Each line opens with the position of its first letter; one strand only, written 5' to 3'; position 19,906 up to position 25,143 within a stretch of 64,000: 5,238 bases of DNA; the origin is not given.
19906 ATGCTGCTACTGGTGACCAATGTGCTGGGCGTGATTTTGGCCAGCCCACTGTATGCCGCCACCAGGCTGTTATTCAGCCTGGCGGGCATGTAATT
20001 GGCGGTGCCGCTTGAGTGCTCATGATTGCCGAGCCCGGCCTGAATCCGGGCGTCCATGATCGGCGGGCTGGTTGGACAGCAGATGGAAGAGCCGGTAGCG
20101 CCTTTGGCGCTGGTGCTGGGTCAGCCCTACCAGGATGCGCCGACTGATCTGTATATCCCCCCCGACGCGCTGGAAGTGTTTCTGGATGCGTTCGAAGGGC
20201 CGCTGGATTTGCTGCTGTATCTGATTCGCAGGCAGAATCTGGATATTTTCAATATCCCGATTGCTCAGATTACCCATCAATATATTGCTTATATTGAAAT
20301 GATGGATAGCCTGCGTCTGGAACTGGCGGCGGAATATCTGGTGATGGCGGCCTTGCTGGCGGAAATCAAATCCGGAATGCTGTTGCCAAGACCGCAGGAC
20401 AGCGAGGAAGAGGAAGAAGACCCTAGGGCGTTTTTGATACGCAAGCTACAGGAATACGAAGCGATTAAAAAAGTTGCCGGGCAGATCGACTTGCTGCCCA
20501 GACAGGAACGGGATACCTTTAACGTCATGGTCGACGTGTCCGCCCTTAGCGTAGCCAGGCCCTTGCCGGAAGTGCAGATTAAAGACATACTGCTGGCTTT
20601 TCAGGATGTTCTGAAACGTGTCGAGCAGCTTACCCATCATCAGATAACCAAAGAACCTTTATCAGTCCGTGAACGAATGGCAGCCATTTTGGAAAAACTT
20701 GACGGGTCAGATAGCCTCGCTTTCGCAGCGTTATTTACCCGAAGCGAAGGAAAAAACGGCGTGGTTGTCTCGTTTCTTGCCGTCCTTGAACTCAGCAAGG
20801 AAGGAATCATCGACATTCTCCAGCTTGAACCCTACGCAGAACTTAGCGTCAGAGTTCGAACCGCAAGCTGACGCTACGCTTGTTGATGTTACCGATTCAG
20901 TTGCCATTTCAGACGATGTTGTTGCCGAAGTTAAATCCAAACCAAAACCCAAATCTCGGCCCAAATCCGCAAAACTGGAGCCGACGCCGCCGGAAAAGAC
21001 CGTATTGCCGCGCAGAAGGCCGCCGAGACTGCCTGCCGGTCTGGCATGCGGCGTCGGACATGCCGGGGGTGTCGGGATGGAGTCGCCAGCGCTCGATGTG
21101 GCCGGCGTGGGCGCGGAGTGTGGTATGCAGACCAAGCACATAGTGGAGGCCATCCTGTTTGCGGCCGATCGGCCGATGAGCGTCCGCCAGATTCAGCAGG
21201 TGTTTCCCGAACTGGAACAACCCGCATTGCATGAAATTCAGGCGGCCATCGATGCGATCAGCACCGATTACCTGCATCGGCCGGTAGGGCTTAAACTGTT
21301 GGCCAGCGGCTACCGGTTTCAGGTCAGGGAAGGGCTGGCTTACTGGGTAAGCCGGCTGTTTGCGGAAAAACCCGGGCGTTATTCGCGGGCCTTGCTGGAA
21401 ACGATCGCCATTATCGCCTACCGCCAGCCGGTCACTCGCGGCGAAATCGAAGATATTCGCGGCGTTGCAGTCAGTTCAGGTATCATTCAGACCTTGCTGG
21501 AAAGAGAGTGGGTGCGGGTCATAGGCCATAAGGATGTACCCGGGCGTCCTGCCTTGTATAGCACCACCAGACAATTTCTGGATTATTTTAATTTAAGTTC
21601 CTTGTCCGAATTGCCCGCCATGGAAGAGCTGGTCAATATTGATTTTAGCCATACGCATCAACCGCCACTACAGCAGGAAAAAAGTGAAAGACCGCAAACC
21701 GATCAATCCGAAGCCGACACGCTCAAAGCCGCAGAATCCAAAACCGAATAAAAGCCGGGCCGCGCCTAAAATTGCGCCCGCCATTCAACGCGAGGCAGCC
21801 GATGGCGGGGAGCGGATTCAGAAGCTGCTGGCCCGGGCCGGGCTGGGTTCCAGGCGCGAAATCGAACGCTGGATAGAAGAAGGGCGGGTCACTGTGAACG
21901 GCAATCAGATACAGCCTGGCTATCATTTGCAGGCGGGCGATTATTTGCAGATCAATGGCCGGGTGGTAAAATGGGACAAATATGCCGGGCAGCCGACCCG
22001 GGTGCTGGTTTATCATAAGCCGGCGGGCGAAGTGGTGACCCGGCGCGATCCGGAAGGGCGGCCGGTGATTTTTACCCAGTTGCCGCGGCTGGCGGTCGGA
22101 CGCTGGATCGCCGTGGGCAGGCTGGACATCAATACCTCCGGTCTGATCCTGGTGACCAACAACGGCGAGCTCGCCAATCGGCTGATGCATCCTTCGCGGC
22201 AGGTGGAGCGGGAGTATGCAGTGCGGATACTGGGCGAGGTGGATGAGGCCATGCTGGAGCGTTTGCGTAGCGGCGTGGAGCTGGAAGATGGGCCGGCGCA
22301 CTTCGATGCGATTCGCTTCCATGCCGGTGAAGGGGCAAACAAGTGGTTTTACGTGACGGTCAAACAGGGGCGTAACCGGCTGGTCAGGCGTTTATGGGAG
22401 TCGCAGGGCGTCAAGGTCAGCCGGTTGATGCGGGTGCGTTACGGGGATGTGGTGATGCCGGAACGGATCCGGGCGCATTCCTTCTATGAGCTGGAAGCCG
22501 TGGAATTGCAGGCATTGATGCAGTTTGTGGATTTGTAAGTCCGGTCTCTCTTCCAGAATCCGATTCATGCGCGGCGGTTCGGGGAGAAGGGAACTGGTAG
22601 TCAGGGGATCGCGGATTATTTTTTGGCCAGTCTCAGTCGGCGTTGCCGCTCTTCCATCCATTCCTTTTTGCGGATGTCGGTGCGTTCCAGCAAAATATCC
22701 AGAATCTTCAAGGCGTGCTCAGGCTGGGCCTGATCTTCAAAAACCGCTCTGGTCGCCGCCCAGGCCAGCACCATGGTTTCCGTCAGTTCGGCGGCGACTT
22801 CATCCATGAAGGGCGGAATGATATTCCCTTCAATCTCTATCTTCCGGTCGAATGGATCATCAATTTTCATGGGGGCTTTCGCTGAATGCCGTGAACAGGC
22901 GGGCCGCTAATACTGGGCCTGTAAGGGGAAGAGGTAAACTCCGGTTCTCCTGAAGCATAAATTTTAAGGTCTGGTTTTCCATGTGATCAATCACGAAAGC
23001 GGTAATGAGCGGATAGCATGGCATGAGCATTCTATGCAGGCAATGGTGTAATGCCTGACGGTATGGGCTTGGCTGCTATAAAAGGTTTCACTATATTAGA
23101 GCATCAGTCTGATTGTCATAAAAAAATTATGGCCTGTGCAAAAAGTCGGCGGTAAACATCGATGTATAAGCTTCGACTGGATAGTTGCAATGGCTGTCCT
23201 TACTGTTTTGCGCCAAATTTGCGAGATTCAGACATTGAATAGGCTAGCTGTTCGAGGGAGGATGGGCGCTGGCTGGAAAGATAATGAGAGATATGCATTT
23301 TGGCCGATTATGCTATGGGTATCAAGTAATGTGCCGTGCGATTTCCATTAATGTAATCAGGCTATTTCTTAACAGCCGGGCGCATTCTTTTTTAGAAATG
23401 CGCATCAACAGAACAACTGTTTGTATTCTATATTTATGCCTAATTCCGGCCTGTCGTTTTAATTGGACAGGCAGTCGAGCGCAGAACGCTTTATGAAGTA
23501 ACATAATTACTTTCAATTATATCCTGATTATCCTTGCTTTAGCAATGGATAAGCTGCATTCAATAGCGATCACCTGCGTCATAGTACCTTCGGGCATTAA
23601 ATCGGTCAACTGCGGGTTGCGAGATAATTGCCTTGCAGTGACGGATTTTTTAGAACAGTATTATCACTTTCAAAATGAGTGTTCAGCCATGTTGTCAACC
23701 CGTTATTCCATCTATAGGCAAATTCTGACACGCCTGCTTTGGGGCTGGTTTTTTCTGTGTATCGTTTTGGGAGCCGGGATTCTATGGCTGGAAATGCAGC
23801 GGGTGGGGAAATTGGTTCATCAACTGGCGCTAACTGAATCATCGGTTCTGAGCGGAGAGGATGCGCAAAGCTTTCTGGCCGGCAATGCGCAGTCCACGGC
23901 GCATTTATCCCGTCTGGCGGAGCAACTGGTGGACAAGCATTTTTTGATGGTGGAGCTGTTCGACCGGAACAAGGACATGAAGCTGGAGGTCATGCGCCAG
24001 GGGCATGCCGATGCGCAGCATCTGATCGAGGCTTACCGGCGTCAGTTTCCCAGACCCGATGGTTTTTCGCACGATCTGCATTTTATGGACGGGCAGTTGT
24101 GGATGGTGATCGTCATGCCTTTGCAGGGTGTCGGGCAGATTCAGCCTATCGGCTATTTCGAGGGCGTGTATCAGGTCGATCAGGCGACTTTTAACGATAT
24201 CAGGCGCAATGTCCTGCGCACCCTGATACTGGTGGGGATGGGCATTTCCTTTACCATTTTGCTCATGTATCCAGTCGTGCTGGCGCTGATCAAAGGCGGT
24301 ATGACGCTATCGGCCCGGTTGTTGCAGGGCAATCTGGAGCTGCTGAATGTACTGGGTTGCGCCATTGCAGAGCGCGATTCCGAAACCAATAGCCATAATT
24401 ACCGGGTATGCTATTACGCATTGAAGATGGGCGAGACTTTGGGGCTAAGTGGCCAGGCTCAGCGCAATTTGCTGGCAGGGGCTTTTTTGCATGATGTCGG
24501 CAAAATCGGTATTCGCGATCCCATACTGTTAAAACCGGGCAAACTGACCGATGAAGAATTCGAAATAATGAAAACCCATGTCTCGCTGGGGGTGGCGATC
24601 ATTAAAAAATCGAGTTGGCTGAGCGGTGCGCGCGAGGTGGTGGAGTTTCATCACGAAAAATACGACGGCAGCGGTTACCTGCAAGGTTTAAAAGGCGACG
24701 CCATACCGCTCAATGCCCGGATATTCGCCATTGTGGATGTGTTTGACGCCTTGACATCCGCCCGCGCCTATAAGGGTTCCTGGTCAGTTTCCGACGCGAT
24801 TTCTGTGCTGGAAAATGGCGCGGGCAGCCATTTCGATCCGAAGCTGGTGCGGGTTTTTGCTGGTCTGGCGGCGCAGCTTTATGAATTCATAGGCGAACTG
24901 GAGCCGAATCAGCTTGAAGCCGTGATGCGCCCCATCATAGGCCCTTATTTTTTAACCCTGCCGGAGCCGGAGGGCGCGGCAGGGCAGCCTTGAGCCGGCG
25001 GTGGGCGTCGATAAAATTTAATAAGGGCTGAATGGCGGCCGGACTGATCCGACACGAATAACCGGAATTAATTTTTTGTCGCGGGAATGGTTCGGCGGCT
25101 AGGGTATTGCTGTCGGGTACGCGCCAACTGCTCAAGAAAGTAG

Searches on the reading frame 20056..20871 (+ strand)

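Call 39: search_protein_families(library=pfam, proteins=[window:20056-20871:+], max_evalue=0.001)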
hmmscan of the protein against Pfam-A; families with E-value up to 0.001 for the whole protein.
window:20056-20871:+ (271 aa): 2 families
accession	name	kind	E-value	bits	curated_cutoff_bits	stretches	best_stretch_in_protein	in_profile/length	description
PF02616.19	SMC_ScpA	-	7.3e-33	114.9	24.6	1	56-266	1-230/232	Segregation and condensation protein ScpA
PF04824.21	Rad21_Rec8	-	0.00026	20.7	22.7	1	240-269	24-53/55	Conserved region of Rad21 / Rec8 like protein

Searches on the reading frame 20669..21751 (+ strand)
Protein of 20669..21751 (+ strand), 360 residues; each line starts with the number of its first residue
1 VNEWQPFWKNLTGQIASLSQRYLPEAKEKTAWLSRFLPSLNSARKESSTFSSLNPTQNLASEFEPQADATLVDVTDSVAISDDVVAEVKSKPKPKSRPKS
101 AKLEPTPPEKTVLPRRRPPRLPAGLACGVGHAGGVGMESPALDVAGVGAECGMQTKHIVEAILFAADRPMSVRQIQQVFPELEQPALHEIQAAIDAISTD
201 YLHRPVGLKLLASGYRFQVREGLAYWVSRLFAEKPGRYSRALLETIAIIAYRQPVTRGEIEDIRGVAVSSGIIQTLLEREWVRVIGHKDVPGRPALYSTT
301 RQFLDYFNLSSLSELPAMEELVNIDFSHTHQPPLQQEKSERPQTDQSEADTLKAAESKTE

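Call 39: search_protein_families(library=pfam, proteins=[window:20669-21751:+], max_evalue=0.001)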
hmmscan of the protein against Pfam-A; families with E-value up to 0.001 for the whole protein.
window:20669-21751:+ (360 aa): 1 family
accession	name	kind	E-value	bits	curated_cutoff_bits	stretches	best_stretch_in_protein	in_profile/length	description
PF04079.22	SMC_ScpB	-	2.6e-51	173.8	27.4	1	158-317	2-159/160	Segregation and condensation complex subunit ScpB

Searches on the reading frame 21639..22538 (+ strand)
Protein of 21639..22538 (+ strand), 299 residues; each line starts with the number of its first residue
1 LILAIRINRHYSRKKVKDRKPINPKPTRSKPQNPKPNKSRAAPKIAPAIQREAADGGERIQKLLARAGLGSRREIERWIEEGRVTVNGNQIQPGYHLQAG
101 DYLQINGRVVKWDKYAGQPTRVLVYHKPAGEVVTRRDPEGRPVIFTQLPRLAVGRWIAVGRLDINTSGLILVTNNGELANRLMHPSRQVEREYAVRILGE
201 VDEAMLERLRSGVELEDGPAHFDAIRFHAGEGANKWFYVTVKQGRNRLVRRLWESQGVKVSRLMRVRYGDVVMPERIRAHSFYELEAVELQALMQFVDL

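Call 39: search_protein_families(library=pfam, proteins=[window:21639-22538:+], max_evalue=0.001)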
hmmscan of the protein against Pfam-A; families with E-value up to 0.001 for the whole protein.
window:21639-22538:+ (299 aa): 2 families
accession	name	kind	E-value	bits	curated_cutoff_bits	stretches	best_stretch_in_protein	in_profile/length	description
PF00849.27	PseudoU_synth_2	-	8.2e-19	68.8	26.8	1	122-252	2-149/152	RNA pseudouridylate synthase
PF01479.30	S4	-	5.2e-15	55.4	22.8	1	58-101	1-46/48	S4 domain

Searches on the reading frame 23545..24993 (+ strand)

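Call 39: search_protein_families(library=pfam, proteins=[window:23545-24993:+], max_evalue=0.001)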
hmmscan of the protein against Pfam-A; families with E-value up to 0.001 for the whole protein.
window:23545-24993:+ (482 aa): 2 families
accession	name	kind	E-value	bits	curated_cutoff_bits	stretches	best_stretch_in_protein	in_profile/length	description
PF13487.12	HD_5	-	8.3e-33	114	27.2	1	273-434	6-170/170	HD domain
PF01966.28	HD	-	5.5e-17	62.6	22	1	283-402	3-115/116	HD domain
